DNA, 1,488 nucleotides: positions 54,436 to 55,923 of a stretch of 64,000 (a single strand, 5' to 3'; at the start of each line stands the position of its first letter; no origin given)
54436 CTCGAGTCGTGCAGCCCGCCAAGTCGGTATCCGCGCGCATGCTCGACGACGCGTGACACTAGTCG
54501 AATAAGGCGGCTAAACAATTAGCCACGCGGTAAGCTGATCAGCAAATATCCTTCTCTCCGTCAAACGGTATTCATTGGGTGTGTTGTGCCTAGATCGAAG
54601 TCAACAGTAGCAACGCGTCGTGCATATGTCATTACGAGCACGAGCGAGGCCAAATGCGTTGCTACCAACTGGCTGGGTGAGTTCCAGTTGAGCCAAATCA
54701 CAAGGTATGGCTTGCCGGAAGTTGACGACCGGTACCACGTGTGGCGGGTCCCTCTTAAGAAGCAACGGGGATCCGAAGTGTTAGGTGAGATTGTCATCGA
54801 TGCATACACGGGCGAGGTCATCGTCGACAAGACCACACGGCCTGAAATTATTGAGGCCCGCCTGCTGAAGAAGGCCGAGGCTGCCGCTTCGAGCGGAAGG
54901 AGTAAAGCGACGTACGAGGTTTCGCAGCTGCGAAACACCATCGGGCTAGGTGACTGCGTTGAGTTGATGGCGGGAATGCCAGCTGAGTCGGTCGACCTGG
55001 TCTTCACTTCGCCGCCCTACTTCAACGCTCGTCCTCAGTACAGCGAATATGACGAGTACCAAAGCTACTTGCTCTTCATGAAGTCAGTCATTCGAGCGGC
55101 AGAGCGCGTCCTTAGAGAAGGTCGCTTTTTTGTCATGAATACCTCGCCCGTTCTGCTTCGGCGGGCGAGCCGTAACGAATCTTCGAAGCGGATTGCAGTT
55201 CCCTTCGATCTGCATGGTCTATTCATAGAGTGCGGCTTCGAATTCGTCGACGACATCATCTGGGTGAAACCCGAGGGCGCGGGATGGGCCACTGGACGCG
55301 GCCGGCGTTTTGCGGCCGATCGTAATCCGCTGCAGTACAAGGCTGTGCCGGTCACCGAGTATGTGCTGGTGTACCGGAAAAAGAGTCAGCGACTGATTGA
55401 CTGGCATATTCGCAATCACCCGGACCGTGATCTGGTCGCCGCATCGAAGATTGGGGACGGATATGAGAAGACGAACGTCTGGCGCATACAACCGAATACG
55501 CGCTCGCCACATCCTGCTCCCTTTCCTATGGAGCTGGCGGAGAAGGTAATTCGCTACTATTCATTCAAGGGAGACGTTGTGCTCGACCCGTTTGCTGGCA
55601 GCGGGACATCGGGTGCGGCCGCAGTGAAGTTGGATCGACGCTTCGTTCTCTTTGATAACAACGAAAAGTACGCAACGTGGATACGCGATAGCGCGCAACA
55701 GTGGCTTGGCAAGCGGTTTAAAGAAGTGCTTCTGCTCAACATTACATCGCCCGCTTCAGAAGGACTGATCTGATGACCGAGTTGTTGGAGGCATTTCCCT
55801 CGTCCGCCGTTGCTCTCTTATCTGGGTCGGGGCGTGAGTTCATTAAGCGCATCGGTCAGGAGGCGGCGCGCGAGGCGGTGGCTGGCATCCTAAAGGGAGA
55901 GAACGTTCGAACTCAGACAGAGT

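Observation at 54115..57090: AT-richer ~3 kb insertion carrying a beta-class DNA methyltransferase and a putative novel restriction endonuclease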

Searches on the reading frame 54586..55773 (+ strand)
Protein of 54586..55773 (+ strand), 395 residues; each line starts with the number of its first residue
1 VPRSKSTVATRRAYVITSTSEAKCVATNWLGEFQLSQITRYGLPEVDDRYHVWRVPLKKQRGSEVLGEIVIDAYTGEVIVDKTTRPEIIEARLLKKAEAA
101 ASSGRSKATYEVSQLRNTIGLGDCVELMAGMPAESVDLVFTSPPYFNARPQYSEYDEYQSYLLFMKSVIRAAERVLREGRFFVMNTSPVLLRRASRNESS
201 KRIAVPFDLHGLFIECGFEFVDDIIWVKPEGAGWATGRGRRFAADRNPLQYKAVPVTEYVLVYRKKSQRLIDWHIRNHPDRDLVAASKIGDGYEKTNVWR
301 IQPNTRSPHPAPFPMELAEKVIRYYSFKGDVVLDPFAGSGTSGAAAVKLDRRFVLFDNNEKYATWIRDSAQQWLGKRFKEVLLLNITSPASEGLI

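Call 3: search_protein_families(library=pfam, proteins=[window:54586-55773:+], max_evalue=0.1)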
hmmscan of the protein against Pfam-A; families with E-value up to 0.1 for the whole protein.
window:54586-55773:+ (395 aa): 5 families
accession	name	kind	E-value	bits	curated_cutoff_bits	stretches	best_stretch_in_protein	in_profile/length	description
PF01555.25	N6_N4_Mtase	-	1.1e-42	147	26.7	1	136-364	1-217/221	DNA methylase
PF03602.21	Cons_hypoth95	-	0.002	18.3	24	0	327-372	40-86/182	Conserved hypothetical protein 95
PF01170.24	UPF0020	-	0.0032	17.6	22.3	0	128-202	116-183/197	RMKL-like, methyltransferase domain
PF03413.25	PepSY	-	0.0061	17.3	24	1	48-79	28-57/60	Peptidase propeptide and YPEB domain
PF09445.16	Methyltransf_15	-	0.096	12.7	22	0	108-158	43-92/165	RNA cap guanine-N2 methyltransferase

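Call 4: search_protein_families(library=ncbifam, proteins=[window:54586-55773:+], max_evalue=0.1)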
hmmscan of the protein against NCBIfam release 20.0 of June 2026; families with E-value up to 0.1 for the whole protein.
window:54586-55773:+ (395 aa): 5 families
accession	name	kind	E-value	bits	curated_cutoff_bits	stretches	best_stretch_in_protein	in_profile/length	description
NF050803.1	DnaMtaseCcrMCaul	equivalog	5.9e-21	74.8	830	1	117-369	4-246/350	adenine-specific DNA-methyltransferase CcrM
NF008572.0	PRK11524.1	equivalog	1.5e-19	70.3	292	2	305-363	191-249/294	adenine-specific DNA-methyltransferase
NF010253.0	PRK13699.1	subfamily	3.1e-13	49.9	244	2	307-363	142-198/226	DNA methyltransferase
NF040721.1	Trm14_Arch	equivalog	0.0062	15.7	280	1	308-342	170-205/370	tRNA (guanine(6)-N2)-methyltransferase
TIGR02406.1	ectoine_EctA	equivalog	0.094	12.7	120.6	0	23-99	40-113/157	diaminobutyrate acetyltransferase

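Call 5: search_protein_families(library=padloc, proteins=[window:54586-55773:+], max_evalue=0.1)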
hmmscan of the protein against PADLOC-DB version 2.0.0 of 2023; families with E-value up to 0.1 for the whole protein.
window:54586-55773:+ (395 aa): 72 families (the best 25 are shown)
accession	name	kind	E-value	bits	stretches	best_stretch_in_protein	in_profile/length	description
PDLC03246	MTase_II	-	1.8e-138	459.7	1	11-367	9-363/376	Type II methyltransferase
PDLC03276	MTase_II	-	2.1e-55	186.6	1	120-364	147-394/404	Type II methyltransferase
PDLC03353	MTase_II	-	1.8e-43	147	1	115-368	8-248/260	Type II methyltransferase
PDLC03350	MTase_II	-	2.9e-35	120.2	1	118-383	58-308/312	Type II methyltransferase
PDLC03371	MTase_II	-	4.1e-31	106.4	1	113-369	7-251/260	Type II methyltransferase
PDLC03387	MTase_II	-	1e-27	95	2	204-371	126-276/289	Type II methyltransferase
PDLC03299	MTase_II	-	4e-25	86.9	2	290-363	178-250/296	Type II methyltransferase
PDLC03260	MTase_II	-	4.3e-23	79.8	2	248-379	193-316/349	Type II methyltransferase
PDLC03265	MTase_II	-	3e-21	74.2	2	282-362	238-320/333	Type II methyltransferase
PDLC03216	MTase_II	-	8e-21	72.4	2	215-367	111-252/364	Type II methyltransferase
PDLC03738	oMTase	-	1.9e-18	64.3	1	112-365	16-260/376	orphan methyltransferase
PDLC03259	MTase_II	-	3.9e-18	63.5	1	119-369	6-254/423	Type II methyltransferase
PDLC03323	MTase_II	-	5.9e-17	59.8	2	307-364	231-288/330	Type II methyltransferase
PDLC03305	MTase_II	-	1e-16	59.3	2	296-367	170-239/513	Type II methyltransferase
PDLC03300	MTase_II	-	2.1e-16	57.9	1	281-362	182-268/302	Type II methyltransferase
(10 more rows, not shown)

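Call 10: search_solved_structures(query=window:54586-55773:+, max_evalue=0.001)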
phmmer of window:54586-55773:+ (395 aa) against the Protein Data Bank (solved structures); distinct sequences matched with E-value up to 0.001: 12.
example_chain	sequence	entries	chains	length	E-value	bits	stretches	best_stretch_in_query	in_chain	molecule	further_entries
2zie_A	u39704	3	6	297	3.8e-25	91.7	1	96-366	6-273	Putative modification methylase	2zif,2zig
8s9n_A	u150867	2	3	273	1.5e-17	66.8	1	293-365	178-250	DNA cytosine-N4 methyltransferase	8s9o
8s9m_A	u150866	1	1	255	3.7e-17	65.4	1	293-365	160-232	DNA cytosine-N4 methyltransferase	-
1boo_A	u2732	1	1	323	2.4e-14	56.2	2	117-304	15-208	PROTEIN (N-4 CYTOSINE-SPECIFIC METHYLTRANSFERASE PVU II)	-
6pbd_A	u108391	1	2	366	3.9e-14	55.5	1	118-363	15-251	Modification methylase CcrMI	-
1nw8_A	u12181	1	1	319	2.3e-13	53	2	94-177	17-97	MODIFICATION METHYLASE RSRI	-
1eg2_A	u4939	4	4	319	5.8e-13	51.6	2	288-357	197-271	MODIFICATION METHYLASE RSRI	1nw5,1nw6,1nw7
1g60_A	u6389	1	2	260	2.6e-11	46.2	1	306-364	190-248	Adenine-specific Methyltransferase MboIIA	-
9c3u_A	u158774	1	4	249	8.7e-10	41.2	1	213-364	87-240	Methyltransferase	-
8urk_A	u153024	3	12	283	1e-09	40.9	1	213-364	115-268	Methyltransferase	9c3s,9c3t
5hek_A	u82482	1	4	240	4.4e-08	35.5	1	306-363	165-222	Adenine specific DNA methyltransferase (DpnA)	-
5hfj_A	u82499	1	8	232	4.8e-08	35.4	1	306-363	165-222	Adenine specific DNA methyltransferase (DpnA)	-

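Call 12: find_homologous_proteins(query=window:54586-55773:+, max_evalue=1e-20)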
Query window:54586-55773:+ (395 aa): 5073 proteins with E <= 1e-20 among 8000 candidates; the best 120 are listed.
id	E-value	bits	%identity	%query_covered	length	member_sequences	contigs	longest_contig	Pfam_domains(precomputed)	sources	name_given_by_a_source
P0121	5.0e-242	821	100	91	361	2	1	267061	PF01555.25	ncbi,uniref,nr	ncbi:DNA-methyltransferase [Cognatilysobacter terrigena]|uniref:DNA-methyltransferase n=1 Tax=Cognat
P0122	5.3e-220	748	100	84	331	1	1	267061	PF01555.25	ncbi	-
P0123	6.4e-193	659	73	98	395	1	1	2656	PF01555.25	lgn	-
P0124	1.9e-190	651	72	96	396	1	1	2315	PF01555.25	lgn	-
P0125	1.0e-189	648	73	98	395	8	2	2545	PF01555.25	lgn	-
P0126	1.2e-189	648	72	98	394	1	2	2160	PF01555.25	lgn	-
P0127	1.5e-189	648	73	97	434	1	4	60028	PF01555.25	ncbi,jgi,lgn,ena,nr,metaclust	ncbi:MAG: site-specific DNA-methyltransferase [Proteobacteria bacterium]|nr:site-specific DNA-methyl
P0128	3.7e-189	647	74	97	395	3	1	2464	PF01555.25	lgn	-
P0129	4.5e-183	627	70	96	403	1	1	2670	PF01555.25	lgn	-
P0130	2.2e-182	624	71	97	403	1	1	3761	PF01555.25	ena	-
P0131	2.0e-181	621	68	97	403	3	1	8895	PF01555.25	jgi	-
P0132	1.2e-180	618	68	97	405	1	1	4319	PF01555.25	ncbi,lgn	-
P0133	1.5e-180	618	68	97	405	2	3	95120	PF01555.25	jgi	-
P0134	3.5e-180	617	69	97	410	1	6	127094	PF01555.25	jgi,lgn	jgi:DNA modification methylase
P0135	3.6e-180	617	66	99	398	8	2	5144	PF01555.25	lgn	-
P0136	1.2e-179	615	69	97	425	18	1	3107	PF01555.25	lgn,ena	-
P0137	1.3e-179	615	68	100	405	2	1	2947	PF01170.25,PF01555.25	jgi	-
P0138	1.8e-179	615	68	98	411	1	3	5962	PF01555.25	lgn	-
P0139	1.8e-179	615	67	98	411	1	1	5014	PF01555.25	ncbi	-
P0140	1.4e-178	612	67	98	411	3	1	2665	PF01555.25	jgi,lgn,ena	-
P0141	3.7e-178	610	67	100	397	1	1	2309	PF01555.25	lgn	-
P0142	4.1e-178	610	68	97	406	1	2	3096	PF01555.25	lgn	-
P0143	4.8e-178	610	68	98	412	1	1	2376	PF01555.25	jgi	jgi:DNA modification methylase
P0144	5.4e-178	610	68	97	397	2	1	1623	PF01555.25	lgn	-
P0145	5.6e-178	610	68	97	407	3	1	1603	PF01555.25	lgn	-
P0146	8.4e-178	609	66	98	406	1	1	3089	PF01555.25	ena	-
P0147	9.7e-178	609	67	98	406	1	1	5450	PF01170.25,PF01555.25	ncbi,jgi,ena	jgi:DNA modification methylase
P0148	1.1e-177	609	68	97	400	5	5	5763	PF01555.25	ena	-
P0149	1.4e-177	608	66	98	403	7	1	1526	PF01555.25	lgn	-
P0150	1.4e-177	608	69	97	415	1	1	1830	PF01555.25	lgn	-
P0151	2.5e-177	608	68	98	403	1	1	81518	PF01555.25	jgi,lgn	jgi:DNA modification methylase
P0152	3.4e-177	607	68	96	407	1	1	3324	PF01555.25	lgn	-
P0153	3.7e-177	607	67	96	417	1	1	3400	PF02086.22,PF01555.25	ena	-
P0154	5.5e-177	606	68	98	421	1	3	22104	PF02086.22,PF01555.25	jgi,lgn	jgi:DNA modification methylase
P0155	9.2e-177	606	68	98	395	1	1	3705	PF01555.25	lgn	-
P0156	1.0e-176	606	67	100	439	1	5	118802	PF01555.25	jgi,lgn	jgi:DNA modification methylase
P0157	1.5e-176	605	68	98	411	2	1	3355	PF01555.25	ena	-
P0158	1.8e-176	605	67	97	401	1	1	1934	PF13847.13,PF02086.22,PF01555.25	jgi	jgi:DNA modification methylase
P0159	2.9e-176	604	69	97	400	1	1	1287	PF01555.25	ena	-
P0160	4.0e-176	604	68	98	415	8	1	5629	PF01555.25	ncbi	-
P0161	5.5e-176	603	68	97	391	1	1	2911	PF01555.25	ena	-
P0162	5.7e-176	603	68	97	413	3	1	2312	PF01555.25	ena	-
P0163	6.2e-176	603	67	100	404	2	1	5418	PF01555.25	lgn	-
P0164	7.5e-176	603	68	97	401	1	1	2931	PF13847.13,PF01555.25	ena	-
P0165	9.0e-176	602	67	98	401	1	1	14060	PF01555.25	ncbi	ncbi:MAG: DNA-methyltransferase [Blastocatellia bacterium]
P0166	9.3e-176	602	67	96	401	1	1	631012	PF01555.25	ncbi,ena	-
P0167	1.3e-175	602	68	98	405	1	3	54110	PF01555.25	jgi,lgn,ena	jgi:DNA modification methylase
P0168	1.5e-175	602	66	97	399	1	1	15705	PF01555.25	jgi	jgi:DNA modification methylase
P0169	1.7e-175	602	67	96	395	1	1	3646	PF02086.22,PF01555.25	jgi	jgi:DNA modification methylase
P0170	1.7e-175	602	68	98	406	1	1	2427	PF01555.25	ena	-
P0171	2.0e-175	601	68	99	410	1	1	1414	PF01555.25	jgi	jgi:DNA modification methylase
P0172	2.1e-175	601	67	96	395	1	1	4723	PF01555.25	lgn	-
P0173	3.8e-175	600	67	98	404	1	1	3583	PF01555.25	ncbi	-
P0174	4.3e-175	600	67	98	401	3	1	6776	PF13847.13,PF02086.22,PF01555.25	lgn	-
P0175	4.4e-175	600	65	99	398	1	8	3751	PF01555.25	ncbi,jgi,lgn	ncbi:MAG: hypothetical protein RI951_800 [Pseudomonadota bacterium]|jgi:DNA modification methylase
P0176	6.1e-175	600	67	99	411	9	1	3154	PF02086.22,PF01555.25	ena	-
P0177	6.6e-175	600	66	98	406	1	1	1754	PF01555.25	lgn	-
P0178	6.7e-175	600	66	98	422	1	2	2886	PF01555.25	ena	-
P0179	6.8e-175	600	68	97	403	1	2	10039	PF02086.22,PF01555.25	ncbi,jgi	jgi:DNA modification methylase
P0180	7.9e-175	599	66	100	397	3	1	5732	PF01555.25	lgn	-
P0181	9.0e-175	599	66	98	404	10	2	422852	PF01555.25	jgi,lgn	jgi:DNA modification methylase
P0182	9.3e-175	599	67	97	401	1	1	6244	PF02086.22,PF01555.25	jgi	jgi:DNA modification methylase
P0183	9.5e-175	599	67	97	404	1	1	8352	PF01555.25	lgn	-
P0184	1.0e-174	599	66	98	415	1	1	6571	PF01555.25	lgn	-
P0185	1.2e-174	599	67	98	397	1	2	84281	PF01555.25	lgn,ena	-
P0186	1.2e-174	599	67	100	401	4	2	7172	PF01555.25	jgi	jgi:DNA modification methylase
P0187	1.4e-174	599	66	100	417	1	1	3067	PF03602.22,PF01555.25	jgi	jgi:DNA modification methylase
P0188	1.4e-174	599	67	97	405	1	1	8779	PF01170.25,PF01555.25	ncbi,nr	ncbi:MAG: site-specific DNA-methyltransferase [Anaerolineales bacterium]|nr:site-specific DNA-methyl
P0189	1.4e-174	599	67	97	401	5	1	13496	PF01555.25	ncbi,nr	ncbi:MAG: site-specific DNA-methyltransferase [Acidobacteriota bacterium]|nr:site-specific DNA-methy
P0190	1.6e-174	598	67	97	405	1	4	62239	PF01555.25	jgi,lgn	jgi:DNA modification methylase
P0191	1.9e-174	598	67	96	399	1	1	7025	PF01555.25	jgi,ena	-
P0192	2.0e-174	598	66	98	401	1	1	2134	PF01555.25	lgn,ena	-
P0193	2.3e-174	598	67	97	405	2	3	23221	PF01555.25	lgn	-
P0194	2.3e-174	598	66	99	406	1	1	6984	PF01555.25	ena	-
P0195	2.4e-174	598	67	97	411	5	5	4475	PF01555.25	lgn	-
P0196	2.5e-174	598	67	100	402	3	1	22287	PF02086.22,PF01555.25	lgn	-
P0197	2.7e-174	598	68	97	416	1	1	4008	PF01555.25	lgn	-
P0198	2.8e-174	598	66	100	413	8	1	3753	PF01555.25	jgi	-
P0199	3.2e-174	597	66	98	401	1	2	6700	PF01555.25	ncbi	-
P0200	3.3e-174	597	66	100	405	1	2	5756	PF01555.25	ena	-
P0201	3.4e-174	597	66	98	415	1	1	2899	PF02086.22,PF01555.25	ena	-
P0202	3.4e-174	597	66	98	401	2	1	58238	PF13847.13,PF02086.22,PF01555.25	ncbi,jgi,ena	-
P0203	4.0e-174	597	67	100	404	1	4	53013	PF01555.25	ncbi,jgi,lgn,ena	-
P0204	5.2e-174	597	66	97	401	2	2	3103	PF13847.13,PF01555.25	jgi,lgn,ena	-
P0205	5.4e-174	597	67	97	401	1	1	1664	PF01555.25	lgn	-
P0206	5.5e-174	597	68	97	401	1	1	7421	PF01170.25,PF01555.25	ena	-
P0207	5.6e-174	597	66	98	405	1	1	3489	PF01555.25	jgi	jgi:DNA modification methylase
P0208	5.9e-174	596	66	98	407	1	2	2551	PF03602.22,PF01555.25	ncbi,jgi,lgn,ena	-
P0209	7.0e-174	596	67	100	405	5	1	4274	PF01555.25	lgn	-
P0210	7.5e-174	596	67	98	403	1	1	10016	PF13847.13,PF02086.22,PF01555.25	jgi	jgi:DNA modification methylase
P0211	7.8e-174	596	67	98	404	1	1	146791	PF03602.22,PF01555.25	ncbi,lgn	-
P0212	7.8e-174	596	68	97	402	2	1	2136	PF02086.22,PF01555.25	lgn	-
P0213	8.4e-174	596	67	97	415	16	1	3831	PF01555.25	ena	-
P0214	8.6e-174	596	67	97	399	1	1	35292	PF01555.25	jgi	jgi:DNA modification methylase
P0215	9.0e-174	596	66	97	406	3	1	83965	PF02086.22,PF01555.25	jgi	jgi:DNA modification methylase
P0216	1.1e-173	596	67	100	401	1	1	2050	PF02086.22,PF01555.25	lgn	-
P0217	1.2e-173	596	66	98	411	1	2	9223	PF01555.25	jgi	jgi:DNA modification methylase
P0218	1.3e-173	595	67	98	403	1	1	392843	PF02086.22,PF01555.25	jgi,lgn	jgi:DNA modification methylase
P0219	1.7e-173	595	68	97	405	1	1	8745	PF01555.25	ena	-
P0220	1.9e-173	595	65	97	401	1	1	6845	PF02086.22,PF01555.25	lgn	-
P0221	2.2e-173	595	67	97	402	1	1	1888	PF03602.22,PF01555.25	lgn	-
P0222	2.2e-173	595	67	97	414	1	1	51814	PF01555.25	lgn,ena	-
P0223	2.7e-173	594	64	100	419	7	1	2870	PF01555.25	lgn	-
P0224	3.0e-173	594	66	100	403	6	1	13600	PF13847.13,PF02086.22,PF01555.25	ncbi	-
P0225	3.0e-173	594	67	99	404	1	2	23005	PF01555.25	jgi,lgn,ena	-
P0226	3.2e-173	594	66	100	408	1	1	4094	PF02086.22,PF01555.25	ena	-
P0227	3.5e-173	594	66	98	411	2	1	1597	PF02086.22,PF01555.25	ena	-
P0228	4.1e-173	594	67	97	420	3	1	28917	PF13847.13,PF02086.22,PF01555.25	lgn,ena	-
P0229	4.5e-173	594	66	99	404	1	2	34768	PF01555.25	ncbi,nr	ncbi:MAG: site-specific DNA-methyltransferase [Blastocatellia bacterium]|nr:site-specific DNA-methyl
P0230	5.1e-173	593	66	97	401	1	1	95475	PF01555.25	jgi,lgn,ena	-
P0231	5.1e-173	593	66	97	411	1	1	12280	PF01555.25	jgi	jgi:DNA modification methylase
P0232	5.2e-173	593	65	97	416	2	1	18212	PF02086.22,PF01555.25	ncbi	-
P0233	5.2e-173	593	66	97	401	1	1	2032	PF13847.13,PF01555.25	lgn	-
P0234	6.0e-173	593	67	97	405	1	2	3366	PF01555.25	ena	-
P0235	6.6e-173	593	68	96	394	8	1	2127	PF01555.25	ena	-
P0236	6.7e-173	593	66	99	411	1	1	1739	PF01555.25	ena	-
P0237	8.1e-173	593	66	97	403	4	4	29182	PF01555.25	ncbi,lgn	-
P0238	8.7e-173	593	67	100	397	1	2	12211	PF02086.22,PF01555.25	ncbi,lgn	-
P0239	8.9e-173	593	66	98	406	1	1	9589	PF01555.25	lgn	-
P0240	9.2e-173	593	64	100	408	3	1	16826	PF01555.25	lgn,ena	-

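Call 56: predict_structure(alignment_id=A2)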
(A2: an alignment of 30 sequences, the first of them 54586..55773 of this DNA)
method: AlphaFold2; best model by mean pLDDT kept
length: 395 residues; sequences in the alignment: 30
mean_pLDDT: 79.5   pTM: 0.66
mean pLDDT of the five models: 79.5, 76.5, 75.6, 74.5, 72.8
residues with pLDDT >= 90: 155; 70-90: 150; 50-70: 48; < 50: 42
segments of 3 or more residues with pLDDT < 50: 1-3, 98-107, 233-256, 391-395
pLDDT, mean of each block of 10 residues (from residue 1): 64 86 92 87 85 89 84 90 82 63 49 88 95 94 73 75 95 94 80 53 74 93 77 43 35 54 88 79 83 74 72 85 94 93 95 95 92 91 82 45
secondary structure, 60 per line:
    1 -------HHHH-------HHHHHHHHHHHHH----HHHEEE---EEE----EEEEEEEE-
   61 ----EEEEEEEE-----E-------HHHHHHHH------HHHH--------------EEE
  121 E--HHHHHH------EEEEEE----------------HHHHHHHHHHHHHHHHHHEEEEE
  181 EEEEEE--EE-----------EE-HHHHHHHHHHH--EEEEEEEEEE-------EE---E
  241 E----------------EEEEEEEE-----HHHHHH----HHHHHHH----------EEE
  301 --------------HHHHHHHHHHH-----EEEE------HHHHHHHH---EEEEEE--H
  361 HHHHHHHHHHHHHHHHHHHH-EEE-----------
elements in order: H8-11 H19-31 E39-41 E45-47 E52-59 E65-72 H86-93 H100-103 E118-121 H124-129 E136-141 H158-175 E176-186 H205-215 E218-227 E258-265 H271-276 H281-287 E298-300 H315-325 E331-334 H341-348 E352-357 H360-380 E382-384

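Call 70: search_protein_families(library=pfam, alignment_id=A2, max_evalue=0.05)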
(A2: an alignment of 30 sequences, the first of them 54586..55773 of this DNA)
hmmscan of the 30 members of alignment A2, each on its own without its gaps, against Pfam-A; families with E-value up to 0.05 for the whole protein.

A. member 1, window:54586-55773:+ (395 aa): 4 families
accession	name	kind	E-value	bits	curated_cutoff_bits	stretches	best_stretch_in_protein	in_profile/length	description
PF01555.25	N6_N4_Mtase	-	1.1e-42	147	26.7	1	136-364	1-217/221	DNA methylase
PF03602.21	Cons_hypoth95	-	0.002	18.3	24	0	327-372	40-86/182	Conserved hypothetical protein 95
PF01170.24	UPF0020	-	0.0032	17.6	22.3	0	128-202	116-183/197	RMKL-like, methyltransferase domain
PF03413.25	PepSY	-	0.0061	17.3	24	1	48-79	28-57/60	Peptidase propeptide and YPEB domain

B. families by the number of members that match (of 30 scanned): 9 families
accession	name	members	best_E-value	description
PF01555.25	N6_N4_Mtase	30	4.1e-49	DNA methylase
PF03602.21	Cons_hypoth95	29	7.1e-06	Conserved hypothetical protein 95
PF02086.21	MethyltransfD12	28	5.6e-07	D12 class N6 adenine-specific DNA methyltransferase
PF01170.24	UPF0020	28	1.3e-05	RMKL-like, methyltransferase domain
PF13847.12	Methyltransf_31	22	0.00012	Methyltransferase domain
PF09445.16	Methyltransf_15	14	0.00013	RNA cap guanine-N2 methyltransferase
PF02475.24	TRM5-TYW2_MTfase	6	0.0016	TRM5/TYW2 methyltransferase domain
PF13649.12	Methyltransf_25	2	0.035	Methyltransferase domain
PF03413.25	PepSY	1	0.0061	Peptidase propeptide and YPEB domain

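Call 72: fold_search(model_id=the predicted structure, library=pdb)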
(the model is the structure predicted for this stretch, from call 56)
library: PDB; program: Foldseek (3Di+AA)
matches with E <= 10: 1341; with E <= 0.001: 160
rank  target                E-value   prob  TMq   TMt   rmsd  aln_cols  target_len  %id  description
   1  2zif_A                1.4e-20  1.00  0.50  0.81   5.2       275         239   27  Crystal Structure of TTHA0409, Putative DNA Modification Methylase from Thermus thermophilus HB8- Complexed with S-Ade (released 2008-07-29)
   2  2zie_B                1.7e-20  1.00  0.50  0.83   4.9       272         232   26  Crystal Structure of TTHA0409, Putatative DNA Modification Methylase from Thermus thermophilus HB8- Selenomethionine d (released 2008-07-29)
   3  2zif_B                2.1e-20  1.00  0.52  0.81   5.1       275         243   26  Crystal Structure of TTHA0409, Putative DNA Modification Methylase from Thermus thermophilus HB8- Complexed with S-Ade (released 2008-07-29)
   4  2zie_A                2.9e-20  1.00  0.50  0.81   4.8       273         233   26  Crystal Structure of TTHA0409, Putatative DNA Modification Methylase from Thermus thermophilus HB8- Selenomethionine d (released 2008-07-29)
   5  2zig_A                7.6e-20  1.00  0.51  0.82   4.6       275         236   26  Crystal Structure of TTHA0409, Putative DNA Modification Methylase from Thermus thermophilus HB8 (released 2008-07-29)
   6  2zig_B                1.1e-19  1.00  0.51  0.81   4.8       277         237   26  Crystal Structure of TTHA0409, Putative DNA Modification Methylase from Thermus thermophilus HB8 (released 2008-07-29)
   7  8s9m                  1.7e-17  1.00  0.47  0.73   5.2       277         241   26  DNA cytosine-N4 methyltransferase (residues 79-324) from the Bdelloid rotifer Adineta vaga (released 2023-08-02)
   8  8s9o_B                6.9e-17  1.00  0.44  0.75   4.5       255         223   26  DNA cytosine-N4 methyltransferase (residues 61-324) from the Bdelloid rotifer Adineta vaga - P1 crystal form (released 2023-08-02)
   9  8s9o_A                9.3e-17  1.00  0.44  0.73   5.5       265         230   24  DNA cytosine-N4 methyltransferase (residues 61-324) from the Bdelloid rotifer Adineta vaga - P1 crystal form (released 2023-08-02)
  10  8s9n                  2.1e-16  1.00  0.44  0.75   6.1       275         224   25  DNA cytosine-N4 methyltransferase (residues 61-324) from the Bdelloid rotifer Adineta vaga - C2 crystal form (released 2023-08-02)
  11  6pbd_A                1.2e-15  1.00  0.44  0.49  10.2       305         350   24  DNA N6-Adenine Methyltransferase CcrM In Complex with Double-Stranded DNA Oligonucleotide Containing Its Recognition S (released 2019-10-23)
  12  6pbd_B                2.4e-15  1.00  0.45  0.53  10.5       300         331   23  DNA N6-Adenine Methyltransferase CcrM In Complex with Double-Stranded DNA Oligonucleotide Containing Its Recognition S (released 2019-10-23)
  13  1boo                  1.0e-14  1.00  0.45  0.61   6.8       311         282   22  PVUII DNA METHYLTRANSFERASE (CYTOSINE-N4-SPECIFIC) (released 1998-08-12)
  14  1nw8                  1.9e-14  1.00  0.46  0.64   5.8       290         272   19  Structure of L72P mutant beta class N6-adenine DNA methyltransferase RsrI (released 2003-07-29)
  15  8urk_A                1.1e-13  1.00  0.45  0.69   6.7       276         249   19  Crystal structure of DNA N6-Adenine Methyltransferase M.BceJIV from Burkholderia cenocepacia in complex with duplex DN (released 2024-09-11)
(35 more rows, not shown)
